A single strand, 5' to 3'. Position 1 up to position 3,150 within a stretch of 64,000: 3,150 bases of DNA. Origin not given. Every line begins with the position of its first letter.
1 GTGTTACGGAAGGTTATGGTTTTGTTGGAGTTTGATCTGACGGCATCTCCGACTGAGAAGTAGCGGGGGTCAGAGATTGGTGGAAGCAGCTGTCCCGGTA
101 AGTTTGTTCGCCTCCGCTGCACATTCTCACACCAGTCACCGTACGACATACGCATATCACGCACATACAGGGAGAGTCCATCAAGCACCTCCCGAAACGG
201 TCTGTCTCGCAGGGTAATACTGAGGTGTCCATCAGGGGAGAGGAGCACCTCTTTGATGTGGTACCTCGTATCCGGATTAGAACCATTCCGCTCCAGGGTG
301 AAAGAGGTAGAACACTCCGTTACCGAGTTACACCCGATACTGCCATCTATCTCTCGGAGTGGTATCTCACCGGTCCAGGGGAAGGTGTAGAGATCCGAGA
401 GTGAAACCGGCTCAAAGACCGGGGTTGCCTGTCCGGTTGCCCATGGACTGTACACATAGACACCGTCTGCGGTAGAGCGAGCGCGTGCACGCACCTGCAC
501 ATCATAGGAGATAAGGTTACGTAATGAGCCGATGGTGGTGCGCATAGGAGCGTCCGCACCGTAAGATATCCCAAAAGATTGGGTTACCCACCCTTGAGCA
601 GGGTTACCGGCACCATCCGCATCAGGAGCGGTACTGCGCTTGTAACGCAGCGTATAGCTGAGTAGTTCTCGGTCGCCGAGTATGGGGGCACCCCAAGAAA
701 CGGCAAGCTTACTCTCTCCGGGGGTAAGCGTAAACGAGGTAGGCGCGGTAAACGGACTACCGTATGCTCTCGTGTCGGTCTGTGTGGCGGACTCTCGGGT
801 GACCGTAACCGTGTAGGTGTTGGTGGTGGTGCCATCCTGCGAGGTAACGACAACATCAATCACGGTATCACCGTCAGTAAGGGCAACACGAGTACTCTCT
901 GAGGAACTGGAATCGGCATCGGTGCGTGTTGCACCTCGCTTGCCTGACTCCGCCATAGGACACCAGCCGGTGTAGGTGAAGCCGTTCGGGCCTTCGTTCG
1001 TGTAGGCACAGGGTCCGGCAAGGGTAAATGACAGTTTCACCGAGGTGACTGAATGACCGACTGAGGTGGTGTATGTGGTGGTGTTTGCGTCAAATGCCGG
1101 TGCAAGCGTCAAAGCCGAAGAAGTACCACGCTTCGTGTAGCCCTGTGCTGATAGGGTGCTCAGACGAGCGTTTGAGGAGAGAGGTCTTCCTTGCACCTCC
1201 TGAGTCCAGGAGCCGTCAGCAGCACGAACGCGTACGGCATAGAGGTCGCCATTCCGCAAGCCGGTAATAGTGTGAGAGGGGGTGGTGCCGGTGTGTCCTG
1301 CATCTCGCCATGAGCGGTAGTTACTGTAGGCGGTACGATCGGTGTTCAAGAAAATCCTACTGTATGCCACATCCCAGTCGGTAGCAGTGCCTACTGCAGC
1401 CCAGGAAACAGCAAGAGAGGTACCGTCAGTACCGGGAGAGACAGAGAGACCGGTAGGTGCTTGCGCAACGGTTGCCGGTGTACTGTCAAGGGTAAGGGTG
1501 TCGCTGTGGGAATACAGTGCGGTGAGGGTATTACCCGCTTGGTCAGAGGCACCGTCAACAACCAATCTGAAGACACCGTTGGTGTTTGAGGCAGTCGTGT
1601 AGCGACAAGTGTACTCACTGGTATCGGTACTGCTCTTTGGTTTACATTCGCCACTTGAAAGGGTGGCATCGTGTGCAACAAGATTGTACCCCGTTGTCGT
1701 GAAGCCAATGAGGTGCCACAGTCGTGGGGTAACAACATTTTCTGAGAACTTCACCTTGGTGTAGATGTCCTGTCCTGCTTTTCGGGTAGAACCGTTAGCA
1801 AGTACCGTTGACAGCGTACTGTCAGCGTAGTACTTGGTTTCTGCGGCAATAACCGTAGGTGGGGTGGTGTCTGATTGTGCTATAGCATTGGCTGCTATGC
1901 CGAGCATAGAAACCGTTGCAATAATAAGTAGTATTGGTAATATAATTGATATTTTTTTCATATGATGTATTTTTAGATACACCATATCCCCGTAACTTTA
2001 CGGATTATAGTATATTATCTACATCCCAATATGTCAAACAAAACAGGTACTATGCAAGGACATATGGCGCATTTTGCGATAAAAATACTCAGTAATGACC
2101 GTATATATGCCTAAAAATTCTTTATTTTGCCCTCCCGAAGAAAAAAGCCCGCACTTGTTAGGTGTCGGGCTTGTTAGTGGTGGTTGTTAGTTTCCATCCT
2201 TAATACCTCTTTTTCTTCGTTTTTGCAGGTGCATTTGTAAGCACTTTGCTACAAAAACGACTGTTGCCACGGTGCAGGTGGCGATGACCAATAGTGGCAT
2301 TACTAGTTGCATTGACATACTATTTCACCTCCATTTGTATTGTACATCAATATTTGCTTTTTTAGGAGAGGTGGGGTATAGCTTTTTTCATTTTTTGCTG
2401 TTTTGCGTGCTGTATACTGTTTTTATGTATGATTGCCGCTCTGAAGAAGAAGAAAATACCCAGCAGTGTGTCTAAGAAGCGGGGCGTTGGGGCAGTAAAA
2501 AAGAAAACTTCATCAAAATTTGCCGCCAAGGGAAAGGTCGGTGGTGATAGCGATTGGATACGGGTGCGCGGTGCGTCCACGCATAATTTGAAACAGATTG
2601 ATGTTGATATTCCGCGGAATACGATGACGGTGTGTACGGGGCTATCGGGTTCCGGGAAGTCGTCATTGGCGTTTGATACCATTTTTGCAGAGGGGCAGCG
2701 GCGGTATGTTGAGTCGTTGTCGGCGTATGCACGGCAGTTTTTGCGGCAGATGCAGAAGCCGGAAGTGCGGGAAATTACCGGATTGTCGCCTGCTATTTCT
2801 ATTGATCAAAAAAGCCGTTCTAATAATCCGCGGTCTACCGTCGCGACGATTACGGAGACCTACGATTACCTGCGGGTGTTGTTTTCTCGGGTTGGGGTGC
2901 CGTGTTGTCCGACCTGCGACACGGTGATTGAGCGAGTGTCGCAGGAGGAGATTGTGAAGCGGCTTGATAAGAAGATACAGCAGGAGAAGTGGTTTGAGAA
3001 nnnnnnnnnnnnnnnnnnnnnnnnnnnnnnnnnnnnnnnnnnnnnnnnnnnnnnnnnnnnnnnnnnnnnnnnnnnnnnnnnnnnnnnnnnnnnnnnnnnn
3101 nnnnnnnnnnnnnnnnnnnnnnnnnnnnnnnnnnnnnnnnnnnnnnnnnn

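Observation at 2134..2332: Unannotated 43-aa ORF (hydrophobic, basic tail) with SD, promoter-like box and terminator: type-I-toxin-like cassette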

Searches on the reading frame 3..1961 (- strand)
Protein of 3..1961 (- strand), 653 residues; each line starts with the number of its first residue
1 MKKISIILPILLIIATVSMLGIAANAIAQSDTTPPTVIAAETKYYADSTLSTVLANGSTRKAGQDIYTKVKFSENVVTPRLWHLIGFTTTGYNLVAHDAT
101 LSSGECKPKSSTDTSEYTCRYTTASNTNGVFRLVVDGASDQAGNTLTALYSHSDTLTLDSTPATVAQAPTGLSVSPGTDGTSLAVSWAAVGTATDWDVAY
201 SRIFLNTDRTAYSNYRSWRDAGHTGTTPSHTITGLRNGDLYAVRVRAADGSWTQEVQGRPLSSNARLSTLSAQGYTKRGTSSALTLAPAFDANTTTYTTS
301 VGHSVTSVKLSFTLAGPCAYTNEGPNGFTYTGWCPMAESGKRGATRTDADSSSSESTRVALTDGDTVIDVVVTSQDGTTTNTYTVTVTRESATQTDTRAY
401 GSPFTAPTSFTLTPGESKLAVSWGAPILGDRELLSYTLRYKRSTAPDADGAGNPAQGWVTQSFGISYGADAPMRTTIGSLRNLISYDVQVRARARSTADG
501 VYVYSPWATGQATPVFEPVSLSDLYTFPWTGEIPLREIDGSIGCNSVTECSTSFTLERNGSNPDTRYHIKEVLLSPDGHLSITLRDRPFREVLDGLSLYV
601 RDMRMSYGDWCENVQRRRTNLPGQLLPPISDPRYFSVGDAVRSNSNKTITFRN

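Call 30: find_related_loci(query=window:3-1961:-, collection=metagenome_contigs, flank=8000)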
Query window:3-1961:- (653 aa) in metagenome_contigs; peptide patterns used: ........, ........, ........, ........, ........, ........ (x = any residue, [..] = any of these).
82 stretches matched a pattern; 1 encode a relative of the query (tblastn E <= 1e-3); 1 distinct loci.
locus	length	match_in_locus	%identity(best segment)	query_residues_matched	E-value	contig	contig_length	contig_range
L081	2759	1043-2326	53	31-174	8e-41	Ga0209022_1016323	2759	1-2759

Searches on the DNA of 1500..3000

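Call 4: search_rna_families(source=window, start=1500, end=3000, threshold=evalue, max_evalue=1)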
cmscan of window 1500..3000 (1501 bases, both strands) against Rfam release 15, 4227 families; matches with E-value up to 1: 2.
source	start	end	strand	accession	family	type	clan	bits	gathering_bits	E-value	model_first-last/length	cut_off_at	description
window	2124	2183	+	RF02067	STnc310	Gene; sRNA;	-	23.6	40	0.12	1-61/61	no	Salmonella enterica sRNA STnc310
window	2138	2212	-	RF00506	Thr_leader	Cis-reg; leader;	-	20.6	55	0.51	1-118/118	no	Threonine operon leader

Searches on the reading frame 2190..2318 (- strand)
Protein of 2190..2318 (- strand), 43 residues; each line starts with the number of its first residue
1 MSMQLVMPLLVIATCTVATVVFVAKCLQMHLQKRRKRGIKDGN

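Call 5: search_protein_families(library=pfam, proteins=[window:2190-2318:-], max_evalue=10)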
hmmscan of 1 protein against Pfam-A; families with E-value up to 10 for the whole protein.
seq(43 aa): 1 family
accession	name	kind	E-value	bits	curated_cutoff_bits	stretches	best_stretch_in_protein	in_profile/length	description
PF15706.10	TMEM132_C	-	0.017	15.3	27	1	5-38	33-65/87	TMEM132 C-terminal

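Call 6: search_protein_families(library=ncbifam, proteins=[window:2190-2318:-], max_evalue=10)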
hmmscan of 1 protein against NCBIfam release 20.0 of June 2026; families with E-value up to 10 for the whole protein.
seq(43 aa): 0 families

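Call 10: find_encoding_contigs(protein=window:2190-2318:-, flank=6000, max_places=8)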
Protein seq(43 aa) (43 aa): no gene with exactly this product is on record in the collection.

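Call 11: find_homologous_proteins(query=window:2190-2318:-, max_evalue=10)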
Query seq(43 aa) (43 aa): 1 proteins with E <= 10 among 1 candidates.
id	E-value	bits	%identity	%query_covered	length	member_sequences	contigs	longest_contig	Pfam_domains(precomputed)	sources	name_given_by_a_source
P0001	6.3e-20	86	100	100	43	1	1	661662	-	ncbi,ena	-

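Call 12: list_cluster_members(proteins=[P0001])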
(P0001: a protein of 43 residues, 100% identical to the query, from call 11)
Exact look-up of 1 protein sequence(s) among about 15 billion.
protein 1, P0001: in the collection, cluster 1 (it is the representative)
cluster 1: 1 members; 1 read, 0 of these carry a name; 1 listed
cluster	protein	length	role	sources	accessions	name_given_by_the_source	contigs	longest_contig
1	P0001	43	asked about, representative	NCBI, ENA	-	-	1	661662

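Call 13: find_encoding_contigs(protein=P0001, flank=6000)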
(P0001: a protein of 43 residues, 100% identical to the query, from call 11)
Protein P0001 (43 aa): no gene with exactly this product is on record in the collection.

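Call 28: search_protein_representatives(protein=window:2190-2318:-)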
Query: 43 residues. Proteins with E-value up to 0.001 (for the whole library): 1; up to 1e-10: 1; up to 1e-30: 0. The best 1 are listed.
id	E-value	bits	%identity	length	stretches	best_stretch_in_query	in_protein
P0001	2.0e-20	85.6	100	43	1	1-43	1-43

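Call 49: find_homologous_proteins(query=A2, max_evalue=10)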
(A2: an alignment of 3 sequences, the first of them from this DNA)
Query A2 (3 sequences) (43 aa, profile of the alignment): 1 proteins with E <= 10 among 2 candidates.
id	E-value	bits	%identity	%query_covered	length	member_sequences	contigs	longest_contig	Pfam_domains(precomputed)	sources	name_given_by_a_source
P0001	2.9e-25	106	100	100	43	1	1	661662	-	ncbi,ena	-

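Call 61: search_protein_families(library=phrogs, proteins=[window:2190-2318:-], max_evalue=1)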
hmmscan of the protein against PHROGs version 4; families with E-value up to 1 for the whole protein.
seq(43 aa): 2 families
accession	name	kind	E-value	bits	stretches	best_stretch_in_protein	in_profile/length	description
phrog_34780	-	unknown function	0.035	15.5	1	10-37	50-77/77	-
phrog_3913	-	unknown function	0.18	13.1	1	1-38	1-36/89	-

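Call 62: search_protein_families(library=padloc, proteins=[window:2190-2318:-], max_evalue=1)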
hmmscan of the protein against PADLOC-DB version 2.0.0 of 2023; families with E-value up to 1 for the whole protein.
seq(43 aa): 0 families

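Call 64: search_solved_structures(query=A2, max_evalue=10)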
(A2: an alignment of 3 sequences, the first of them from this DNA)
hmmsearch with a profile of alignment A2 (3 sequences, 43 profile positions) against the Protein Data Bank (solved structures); distinct sequences matched with E-value up to 10: 0.

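Call 72: find_related_loci(query=A2, collection=viral_contigs, flank=3000)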
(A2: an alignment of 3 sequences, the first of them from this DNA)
Query A2 (43 aa) in viral_contigs; peptide patterns used: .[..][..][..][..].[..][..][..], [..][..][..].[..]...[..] (x = any residue, [..] = any of these).
31 stretches matched a pattern, but none encodes a relative of the query by tblastn (E <= 1e-3).

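Call 80: predict_structure(protein=window:2190-2318:-)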
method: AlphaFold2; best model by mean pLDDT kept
length: 43 residues; sequences in the alignment: 1
mean_pLDDT: 79.8   pTM: 0.45
mean pLDDT of the five models: 79.8, 79.5, 78.0, 77.9, 74.0
residues with pLDDT >= 90: 16; 70-90: 12; 50-70: 14; < 50: 1
segments of 3 or more residues with pLDDT < 50: none
pLDDT, mean of each block of 10 residues (from residue 1): 69 94 92 70 64
secondary structure, 60 per line:
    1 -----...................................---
elements in order: H6-40

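Call 82: search_dna_similar(query=window:2190-2318:-, collection=plasmids, mode=protein, max_evalue=1, max_rows=5)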
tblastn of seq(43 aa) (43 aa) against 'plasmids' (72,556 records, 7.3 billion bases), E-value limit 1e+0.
No match.

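Call 83: search_dna_similar(query=window:2190-2318:-, collection=phages, mode=protein, max_evalue=1, max_rows=5)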
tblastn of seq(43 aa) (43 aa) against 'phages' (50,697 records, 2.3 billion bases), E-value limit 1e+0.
No match.
